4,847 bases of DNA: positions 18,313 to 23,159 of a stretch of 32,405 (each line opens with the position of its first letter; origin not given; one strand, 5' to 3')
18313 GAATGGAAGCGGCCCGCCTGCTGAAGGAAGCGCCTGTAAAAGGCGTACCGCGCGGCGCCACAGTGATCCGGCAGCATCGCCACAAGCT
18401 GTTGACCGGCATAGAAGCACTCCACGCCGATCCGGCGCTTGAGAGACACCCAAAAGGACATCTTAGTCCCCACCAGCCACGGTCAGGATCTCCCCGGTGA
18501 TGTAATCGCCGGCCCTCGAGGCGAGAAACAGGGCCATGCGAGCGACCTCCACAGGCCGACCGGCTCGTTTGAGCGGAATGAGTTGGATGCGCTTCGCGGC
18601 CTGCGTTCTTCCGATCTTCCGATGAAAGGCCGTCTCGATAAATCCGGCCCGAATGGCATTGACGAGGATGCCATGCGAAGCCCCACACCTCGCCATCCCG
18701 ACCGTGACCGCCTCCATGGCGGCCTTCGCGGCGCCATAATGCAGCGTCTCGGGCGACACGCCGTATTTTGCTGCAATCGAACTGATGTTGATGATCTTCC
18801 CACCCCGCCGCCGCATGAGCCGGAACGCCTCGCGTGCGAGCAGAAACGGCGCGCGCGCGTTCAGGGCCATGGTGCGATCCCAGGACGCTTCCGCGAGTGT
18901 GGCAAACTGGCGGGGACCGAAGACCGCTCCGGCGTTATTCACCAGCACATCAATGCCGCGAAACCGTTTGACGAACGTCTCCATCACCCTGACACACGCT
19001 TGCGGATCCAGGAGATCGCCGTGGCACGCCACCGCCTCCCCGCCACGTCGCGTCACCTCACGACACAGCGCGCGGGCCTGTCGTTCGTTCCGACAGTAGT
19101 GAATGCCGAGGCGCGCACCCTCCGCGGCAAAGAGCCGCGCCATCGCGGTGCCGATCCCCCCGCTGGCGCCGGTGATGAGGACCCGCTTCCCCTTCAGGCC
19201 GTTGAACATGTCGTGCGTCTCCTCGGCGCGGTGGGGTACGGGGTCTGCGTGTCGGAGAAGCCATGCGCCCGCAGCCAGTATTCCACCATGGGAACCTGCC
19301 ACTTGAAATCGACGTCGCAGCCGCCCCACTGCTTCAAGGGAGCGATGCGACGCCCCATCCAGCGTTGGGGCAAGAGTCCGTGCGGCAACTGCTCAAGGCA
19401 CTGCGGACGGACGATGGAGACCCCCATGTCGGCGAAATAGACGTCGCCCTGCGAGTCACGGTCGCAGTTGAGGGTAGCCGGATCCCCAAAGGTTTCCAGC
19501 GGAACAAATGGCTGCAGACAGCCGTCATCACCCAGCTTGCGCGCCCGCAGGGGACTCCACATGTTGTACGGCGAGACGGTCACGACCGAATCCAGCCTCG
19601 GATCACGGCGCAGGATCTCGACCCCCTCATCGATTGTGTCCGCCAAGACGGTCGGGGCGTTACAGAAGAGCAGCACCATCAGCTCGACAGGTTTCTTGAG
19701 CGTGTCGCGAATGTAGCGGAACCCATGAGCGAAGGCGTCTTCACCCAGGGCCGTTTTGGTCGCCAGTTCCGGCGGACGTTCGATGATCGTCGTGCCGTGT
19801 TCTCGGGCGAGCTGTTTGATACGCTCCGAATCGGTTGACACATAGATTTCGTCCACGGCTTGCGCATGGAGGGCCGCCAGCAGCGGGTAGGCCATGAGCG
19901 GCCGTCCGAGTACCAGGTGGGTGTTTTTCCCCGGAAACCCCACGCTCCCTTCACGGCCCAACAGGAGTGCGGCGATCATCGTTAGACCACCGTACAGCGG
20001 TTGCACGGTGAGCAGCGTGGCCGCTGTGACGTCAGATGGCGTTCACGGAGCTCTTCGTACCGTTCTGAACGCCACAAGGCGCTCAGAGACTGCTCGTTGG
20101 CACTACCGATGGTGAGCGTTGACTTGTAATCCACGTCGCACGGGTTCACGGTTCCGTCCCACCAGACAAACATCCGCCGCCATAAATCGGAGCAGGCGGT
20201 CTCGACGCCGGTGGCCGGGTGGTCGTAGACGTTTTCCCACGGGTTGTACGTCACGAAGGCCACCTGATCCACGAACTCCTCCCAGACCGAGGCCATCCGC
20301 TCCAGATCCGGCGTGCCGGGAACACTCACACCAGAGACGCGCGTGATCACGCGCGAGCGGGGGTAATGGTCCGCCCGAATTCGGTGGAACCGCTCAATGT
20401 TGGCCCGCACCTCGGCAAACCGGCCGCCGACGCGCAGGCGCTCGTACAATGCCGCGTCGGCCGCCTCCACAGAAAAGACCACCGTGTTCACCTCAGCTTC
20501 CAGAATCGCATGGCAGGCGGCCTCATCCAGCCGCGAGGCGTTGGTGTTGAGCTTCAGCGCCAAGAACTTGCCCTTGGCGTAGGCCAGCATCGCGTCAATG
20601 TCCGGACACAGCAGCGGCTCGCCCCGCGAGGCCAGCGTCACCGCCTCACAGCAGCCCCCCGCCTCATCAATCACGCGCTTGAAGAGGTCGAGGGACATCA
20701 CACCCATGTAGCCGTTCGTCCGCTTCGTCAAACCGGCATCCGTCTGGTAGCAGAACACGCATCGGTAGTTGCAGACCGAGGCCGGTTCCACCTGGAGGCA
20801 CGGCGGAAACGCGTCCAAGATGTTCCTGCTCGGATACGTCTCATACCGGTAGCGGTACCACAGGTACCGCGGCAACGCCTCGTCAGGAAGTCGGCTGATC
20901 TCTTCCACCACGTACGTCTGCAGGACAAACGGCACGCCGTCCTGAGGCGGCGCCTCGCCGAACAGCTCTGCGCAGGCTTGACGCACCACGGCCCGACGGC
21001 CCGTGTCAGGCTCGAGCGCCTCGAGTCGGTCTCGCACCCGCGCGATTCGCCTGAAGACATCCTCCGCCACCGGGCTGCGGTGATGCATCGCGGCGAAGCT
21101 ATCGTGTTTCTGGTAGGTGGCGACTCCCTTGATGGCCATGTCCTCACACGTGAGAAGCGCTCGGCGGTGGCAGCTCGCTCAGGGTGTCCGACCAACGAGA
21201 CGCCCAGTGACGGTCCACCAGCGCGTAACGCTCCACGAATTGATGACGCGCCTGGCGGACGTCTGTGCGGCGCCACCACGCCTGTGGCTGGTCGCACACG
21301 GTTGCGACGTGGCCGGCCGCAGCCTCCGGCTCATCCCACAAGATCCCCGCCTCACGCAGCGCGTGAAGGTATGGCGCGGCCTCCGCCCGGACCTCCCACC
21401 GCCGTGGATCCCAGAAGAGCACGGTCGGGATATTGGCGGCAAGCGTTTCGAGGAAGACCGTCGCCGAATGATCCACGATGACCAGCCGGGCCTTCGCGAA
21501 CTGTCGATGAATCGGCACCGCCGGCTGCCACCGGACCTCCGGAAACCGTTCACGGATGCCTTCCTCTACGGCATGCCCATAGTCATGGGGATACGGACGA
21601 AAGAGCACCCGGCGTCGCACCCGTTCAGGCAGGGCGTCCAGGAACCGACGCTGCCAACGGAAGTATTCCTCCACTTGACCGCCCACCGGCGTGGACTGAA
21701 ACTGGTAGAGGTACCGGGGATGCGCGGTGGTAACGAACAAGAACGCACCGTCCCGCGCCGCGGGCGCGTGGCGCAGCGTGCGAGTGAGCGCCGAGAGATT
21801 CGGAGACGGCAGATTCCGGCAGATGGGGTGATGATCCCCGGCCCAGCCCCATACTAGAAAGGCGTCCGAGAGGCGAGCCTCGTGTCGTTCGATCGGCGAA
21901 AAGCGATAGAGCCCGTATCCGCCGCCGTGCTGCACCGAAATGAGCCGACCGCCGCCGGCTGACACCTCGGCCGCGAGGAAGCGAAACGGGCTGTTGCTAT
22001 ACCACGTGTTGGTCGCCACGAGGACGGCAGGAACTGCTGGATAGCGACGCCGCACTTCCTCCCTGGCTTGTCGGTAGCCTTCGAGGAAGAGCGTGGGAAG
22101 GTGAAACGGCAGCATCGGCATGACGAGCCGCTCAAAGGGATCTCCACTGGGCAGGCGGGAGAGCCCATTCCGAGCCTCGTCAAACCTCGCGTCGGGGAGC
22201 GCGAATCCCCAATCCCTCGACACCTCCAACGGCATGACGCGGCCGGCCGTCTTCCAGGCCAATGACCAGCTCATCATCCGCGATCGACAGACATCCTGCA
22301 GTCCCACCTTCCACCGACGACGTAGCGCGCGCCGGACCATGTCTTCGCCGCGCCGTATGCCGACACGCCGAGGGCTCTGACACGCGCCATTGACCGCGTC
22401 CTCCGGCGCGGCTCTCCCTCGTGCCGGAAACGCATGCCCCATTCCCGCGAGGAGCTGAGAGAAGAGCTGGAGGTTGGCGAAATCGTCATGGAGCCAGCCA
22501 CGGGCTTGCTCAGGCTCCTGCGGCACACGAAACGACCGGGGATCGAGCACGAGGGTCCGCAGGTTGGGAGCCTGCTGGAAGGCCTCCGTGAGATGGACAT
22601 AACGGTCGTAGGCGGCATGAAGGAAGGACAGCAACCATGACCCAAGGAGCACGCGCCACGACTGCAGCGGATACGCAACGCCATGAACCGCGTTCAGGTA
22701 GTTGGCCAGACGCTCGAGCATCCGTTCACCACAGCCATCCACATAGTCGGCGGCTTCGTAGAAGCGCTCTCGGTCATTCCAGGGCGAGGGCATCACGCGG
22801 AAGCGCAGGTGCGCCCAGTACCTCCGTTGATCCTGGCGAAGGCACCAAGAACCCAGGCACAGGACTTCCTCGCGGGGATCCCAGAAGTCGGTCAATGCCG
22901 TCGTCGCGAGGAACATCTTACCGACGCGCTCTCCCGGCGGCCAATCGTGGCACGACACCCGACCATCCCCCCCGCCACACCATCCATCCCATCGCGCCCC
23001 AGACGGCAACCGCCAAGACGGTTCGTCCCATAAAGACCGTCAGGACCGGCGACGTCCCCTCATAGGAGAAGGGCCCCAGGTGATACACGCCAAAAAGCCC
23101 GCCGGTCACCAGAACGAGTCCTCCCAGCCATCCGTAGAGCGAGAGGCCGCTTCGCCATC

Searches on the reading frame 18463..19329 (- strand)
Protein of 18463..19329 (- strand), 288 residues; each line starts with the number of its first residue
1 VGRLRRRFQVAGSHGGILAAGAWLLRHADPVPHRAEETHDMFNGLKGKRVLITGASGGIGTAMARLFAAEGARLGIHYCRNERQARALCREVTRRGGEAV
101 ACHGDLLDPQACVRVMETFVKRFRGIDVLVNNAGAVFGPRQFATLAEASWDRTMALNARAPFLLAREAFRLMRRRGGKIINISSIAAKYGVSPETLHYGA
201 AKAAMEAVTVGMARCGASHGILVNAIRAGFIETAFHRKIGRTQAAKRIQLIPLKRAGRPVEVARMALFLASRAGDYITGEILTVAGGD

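Call 4: search_protein_families(library=pfam, proteins=[window:18463-19329:-], max_evalue=0.001)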
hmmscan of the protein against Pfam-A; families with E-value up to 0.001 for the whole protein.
window:18463-19329:- (288 aa): 5 families
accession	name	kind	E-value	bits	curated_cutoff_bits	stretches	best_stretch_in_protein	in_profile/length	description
PF13561.12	adh_short_C2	-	9.5e-56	189.4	27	1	54-287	1-234/236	Enoyl-(Acyl carrier protein) reductase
PF00106.31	adh_short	-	1.8e-47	161.8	26.6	1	48-242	1-193/195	short chain dehydrogenase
PF08659.16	KR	-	1.2e-12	48.6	22.6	1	50-216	3-167/180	KR domain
PF01370.27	Epimerase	-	5.1e-08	33.1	20.9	1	50-219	1-163/240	NAD dependent epimerase/dehydratase family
PF04321.23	RmlD_sub_bind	-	0.00061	19.4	27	0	49-184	2-101/287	RmlD substrate binding domain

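Call 9: search_protein_families(library=ncbifam, proteins=[window:18463-19329:-], max_evalue=0.001)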
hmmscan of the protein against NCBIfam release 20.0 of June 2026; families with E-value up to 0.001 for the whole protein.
window:18463-19329:- (288 aa): 230 families (the best 25 are shown)
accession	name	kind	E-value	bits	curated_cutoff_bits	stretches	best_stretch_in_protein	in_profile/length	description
NF005559.1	PRK07231.1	subfamily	2.3e-55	187.8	215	1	45-287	2-246/249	glucose 1-dehydrogenase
TIGR01830.1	3oxo_ACP_reduc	equivalog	1.2e-54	185.6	297.75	1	50-287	1-237/239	3-oxoacyl-[acyl-carrier-protein] reductase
NF004198.0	PRK05653.1-3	equivalog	1.6e-54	185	296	1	45-287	5-245/248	3-oxoacyl-ACP reductase FabG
NF009466.0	PRK12826.1-2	subfamily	2.2e-51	174.7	222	1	48-287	4-243/248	3-oxoacyl-ACP reductase FabG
NF004777.0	PRK06123.1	equivalog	1e-50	172.6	383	1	49-287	5-248/249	SDR family oxidoreductase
NF005400.0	PRK06947.1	equivalog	6.7e-49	166.4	367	1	47-287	6-251/252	SDR family oxidoreductase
NF009468.0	PRK12826.1-4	equivalog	7e-49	166.8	318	1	43-287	3-246/256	SDR family oxidoreductase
NF047420.2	EF_P_mod_YmfI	equivalog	2.2e-48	165.1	238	1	50-287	2-234/236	elongation factor P 5-aminopentanone reductase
NF006070.0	PRK08213.1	subfamily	8.4e-48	163.1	279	1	39-287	5-255/259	gluconate 5-dehydrogenase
NF004199.0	PRK05653.1-4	equivalog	1.7e-47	162.1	301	1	45-287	3-244/247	3-oxoacyl-ACP reductase FabG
NF004782.0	PRK06128.1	equivalog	3.1e-47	161.1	481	1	26-287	34-296/300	SDR family oxidoreductase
NF004197.0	PRK05653.1-1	equivalog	8.1e-47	159.9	332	1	44-287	4-245/249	3-oxoacyl-ACP reductase FabG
NF009384.0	PRK12743.1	equivalog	1e-46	159.3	264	1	48-287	7-246/258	SDR family oxidoreductase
NF004200.0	PRK05653.1-5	equivalog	3.9e-46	157.6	273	1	48-287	3-240/242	3-oxoacyl-ACP reductase FabG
NF005309.0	PRK06841.1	subfamily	1.4e-45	155.8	286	1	40-287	8-251/255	GolD/DthD family dehydrogenase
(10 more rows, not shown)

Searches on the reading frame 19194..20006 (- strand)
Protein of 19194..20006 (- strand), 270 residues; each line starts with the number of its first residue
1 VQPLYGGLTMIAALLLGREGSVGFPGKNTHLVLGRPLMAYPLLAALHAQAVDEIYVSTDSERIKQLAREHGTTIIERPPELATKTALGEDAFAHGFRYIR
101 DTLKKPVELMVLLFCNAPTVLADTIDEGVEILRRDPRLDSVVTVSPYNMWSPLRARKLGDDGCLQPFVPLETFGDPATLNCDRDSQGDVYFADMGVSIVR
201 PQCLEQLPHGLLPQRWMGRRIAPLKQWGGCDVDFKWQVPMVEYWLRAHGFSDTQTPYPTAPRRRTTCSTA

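Call 4: search_protein_families(library=pfam, proteins=[window:19194-20006:-], max_evalue=0.001)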
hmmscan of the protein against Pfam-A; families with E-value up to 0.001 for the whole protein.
window:19194-20006:- (270 aa): 1 family
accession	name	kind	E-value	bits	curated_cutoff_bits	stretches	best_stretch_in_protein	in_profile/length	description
PF02348.25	CTP_transf_3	-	7.7e-13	49.2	22.6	1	12-85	1-74/217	Cytidylyltransferase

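Call 9: search_protein_families(library=ncbifam, proteins=[window:19194-20006:-], max_evalue=0.001)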
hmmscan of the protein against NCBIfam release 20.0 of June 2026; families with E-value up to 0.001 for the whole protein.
window:19194-20006:- (270 aa): 4 families
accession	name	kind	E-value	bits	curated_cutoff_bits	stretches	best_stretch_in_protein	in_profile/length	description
TIGR03584.1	PseF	equivalog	1.2e-18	67.6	205.7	1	13-172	2-158/222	pseudaminic acid cytidylyltransferase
NF003950.0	PRK05450.1-3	subfamily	2.2e-11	43.5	234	1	14-142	6-127/248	3-deoxy-manno-octulosonate cytidylyltransferase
NF009905.0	PRK13368.1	subfamily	4.8e-07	29.4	255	1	17-142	9-124/243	3-deoxy-manno-octulosonate cytidylyltransferase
NF003952.0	PRK05450.1-5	subfamily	9.7e-07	28.2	193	1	18-141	10-125/250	3-deoxy-manno-octulosonate cytidylyltransferase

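Call 54: search_solved_structures(query=window:19194-20006:-, max_evalue=0.01)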
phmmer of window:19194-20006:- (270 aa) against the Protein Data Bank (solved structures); distinct sequences matched with E-value up to 0.01: 7.
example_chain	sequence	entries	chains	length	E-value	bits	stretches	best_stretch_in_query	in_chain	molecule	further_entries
6ifd_A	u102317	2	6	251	3.3e-13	52.6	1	12-165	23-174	CMP-N-acetylneuraminate Synthetase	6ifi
9ftb_A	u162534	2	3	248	1.2e-12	50.8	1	9-169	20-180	NeuA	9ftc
9t4z_A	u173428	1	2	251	2.9e-11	46.2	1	11-144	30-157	PpNeuA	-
1qwj_A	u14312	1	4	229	3.9e-10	42.5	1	11-144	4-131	cytidine monophospho-N-acetylneuraminic acid synthetase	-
1eyr_A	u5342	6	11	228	7.6e-09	38.3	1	13-100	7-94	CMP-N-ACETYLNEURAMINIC ACID SYNTHETASE | N-acylneuraminate cytidylyltransferase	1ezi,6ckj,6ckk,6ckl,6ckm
3tqd_A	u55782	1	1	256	0.0016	20.8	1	14-97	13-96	3-deoxy-manno-octulosonate cytidylyltransferase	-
1gq9_A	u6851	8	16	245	0.0018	20.7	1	15-73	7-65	3-DEOXY-MANNO-OCTULOSONATE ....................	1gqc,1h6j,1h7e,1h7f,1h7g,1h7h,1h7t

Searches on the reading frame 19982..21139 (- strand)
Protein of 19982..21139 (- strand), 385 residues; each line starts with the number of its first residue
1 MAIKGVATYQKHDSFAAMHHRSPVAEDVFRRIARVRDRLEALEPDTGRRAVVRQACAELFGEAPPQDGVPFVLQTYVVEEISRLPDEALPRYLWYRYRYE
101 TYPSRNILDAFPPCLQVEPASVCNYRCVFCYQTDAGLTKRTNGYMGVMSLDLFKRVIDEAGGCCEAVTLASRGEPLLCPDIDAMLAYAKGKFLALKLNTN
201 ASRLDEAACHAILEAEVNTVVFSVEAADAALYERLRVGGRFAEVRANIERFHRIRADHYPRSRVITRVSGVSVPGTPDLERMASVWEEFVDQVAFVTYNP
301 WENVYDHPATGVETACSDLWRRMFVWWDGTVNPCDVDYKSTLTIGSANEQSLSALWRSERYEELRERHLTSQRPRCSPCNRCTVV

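Call 4: search_protein_families(library=pfam, proteins=[window:19982-21139:-], max_evalue=0.001)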
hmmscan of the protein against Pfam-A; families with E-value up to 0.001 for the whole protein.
window:19982-21139:- (385 aa): 2 families
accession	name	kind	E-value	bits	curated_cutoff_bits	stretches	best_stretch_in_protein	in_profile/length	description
PF04055.27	Radical_SAM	-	3.5e-17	63.5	29.5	1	118-254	2-139/166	Radical SAM superfamily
PF13186.11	SPASM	-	4.3e-15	56.2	21.5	1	316-383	1-67/67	Iron-sulfur cluster-binding domain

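Call 9: search_protein_families(library=ncbifam, proteins=[window:19982-21139:-], max_evalue=0.001)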
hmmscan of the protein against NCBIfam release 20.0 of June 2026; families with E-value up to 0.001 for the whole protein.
window:19982-21139:- (385 aa): 34 families (the best 25 are shown)
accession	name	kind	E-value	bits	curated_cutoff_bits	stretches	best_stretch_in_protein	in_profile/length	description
TIGR04317.1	W_rSAM_matur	equivalog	2.9e-23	82.5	380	1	115-257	6-142/349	tungsten cofactor oxidoreductase radical SAM maturase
TIGR04311.1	rSAM_Geo_metal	subfamily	6.3e-23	81.5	400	2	111-257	1-145/423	radical SAM/SPASM family putative metalloenzyme maturase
TIGR04321.1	spiroSPASM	subfamily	7.4e-16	57.9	250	1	106-382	224-502/510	spiro-SPASM protein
NF033640.1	N_Twi_rSAM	subfamily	4.1e-15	55.8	170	1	313-382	2-69/398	twitch domain-containing radical SAM protein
TIGR04545.1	rSAM_ahbD_hemeb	equivalog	4.3e-13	49.4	500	1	120-251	7-134/339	heme b synthase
TIGR03962.1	mycofact_rSAM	equivalog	4.1e-12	45.9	265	1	112-267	11-160/339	mycofactocin radical SAM maturase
TIGR04051.1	rSAM_NirJ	equivalog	7.5e-11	41.6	515.45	1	123-249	12-133/354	heme d1 biosynthesis radical SAM protein NirJ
NF038283.1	viperin_w_prok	equivalog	1.7e-10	40.6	180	1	121-233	10-123/281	viperin family antiviral radical SAM protein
TIGR02668.1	moaA_archaeal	equivalog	7.9e-10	38.2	325.25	1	120-250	17-142/303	GTP 3',8-cyclase MoaA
TIGR04251.1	SCM_rSAM_ScmF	equivalog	1.2e-09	38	400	1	122-245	13-135/353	SynChlorMet cassette radical SAM/SPASM protein ScmF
TIGR02666.1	moaA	equivalog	1.4e-09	37.4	284.05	1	121-254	18-153/336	GTP 3',8-cyclase MoaA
TIGR04250.1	SCM_rSAM_ScmE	equivalog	1.5e-09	37.2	400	1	306-382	243-317/358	SynChlorMet cassette radical SAM/SPASM protein ScmE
TIGR04054.1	rSAM_NirJ1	equivalog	1.7e-09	36.8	650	1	113-227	36-145/387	putative heme d1 biosynthesis radical SAM protein NirJ1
TIGR04546.1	rSAM_ahbC_deAc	equivalog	8.5e-09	34.7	650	1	121-236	47-156/390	12,18-didecarboxysiroheme deacetylase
TIGR04055.1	rSAM_NirJ2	equivalog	3.4e-08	33.4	500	1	121-237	8-118/326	putative heme d1 biosynthesis radical SAM protein NirJ2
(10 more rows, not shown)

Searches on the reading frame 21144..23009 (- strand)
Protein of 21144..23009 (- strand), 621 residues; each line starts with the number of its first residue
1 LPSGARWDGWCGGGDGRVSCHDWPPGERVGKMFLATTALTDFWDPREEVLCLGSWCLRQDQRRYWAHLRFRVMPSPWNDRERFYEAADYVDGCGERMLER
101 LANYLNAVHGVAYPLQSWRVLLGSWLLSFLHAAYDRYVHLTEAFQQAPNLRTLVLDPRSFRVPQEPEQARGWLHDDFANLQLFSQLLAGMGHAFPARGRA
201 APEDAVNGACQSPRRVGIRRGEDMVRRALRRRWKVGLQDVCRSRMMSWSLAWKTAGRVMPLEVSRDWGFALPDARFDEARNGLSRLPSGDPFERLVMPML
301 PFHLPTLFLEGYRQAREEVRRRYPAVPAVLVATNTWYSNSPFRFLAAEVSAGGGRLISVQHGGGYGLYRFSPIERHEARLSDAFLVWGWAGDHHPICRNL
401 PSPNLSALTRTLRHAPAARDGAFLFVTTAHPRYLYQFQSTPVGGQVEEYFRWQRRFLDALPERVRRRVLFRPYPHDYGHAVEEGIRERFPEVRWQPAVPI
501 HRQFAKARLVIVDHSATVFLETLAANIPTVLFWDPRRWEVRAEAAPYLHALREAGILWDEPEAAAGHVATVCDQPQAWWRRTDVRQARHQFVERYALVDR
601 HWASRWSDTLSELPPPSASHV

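Call 4: search_protein_families(library=pfam, proteins=[window:21144-23009:-], max_evalue=0.001)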
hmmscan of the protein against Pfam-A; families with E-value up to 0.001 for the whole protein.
window:21144-23009:- (621 aa): 0 families

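Call 9: search_protein_families(library=ncbifam, proteins=[window:21144-23009:-], max_evalue=0.001)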
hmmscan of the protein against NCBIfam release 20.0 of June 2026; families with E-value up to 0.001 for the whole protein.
window:21144-23009:- (621 aa): 1 family
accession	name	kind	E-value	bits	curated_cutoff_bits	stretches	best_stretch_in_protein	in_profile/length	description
TIGR04331.1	o_ant_LIC12162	subfamily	5.1e-135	451.4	225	1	34-610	1-585/585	LIC12162 family transferase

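Call 53: search_solved_structures(query=window:21144-23009:-, max_evalue=1)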
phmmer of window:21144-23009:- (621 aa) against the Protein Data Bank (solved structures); distinct sequences matched with E-value up to 1: 0.
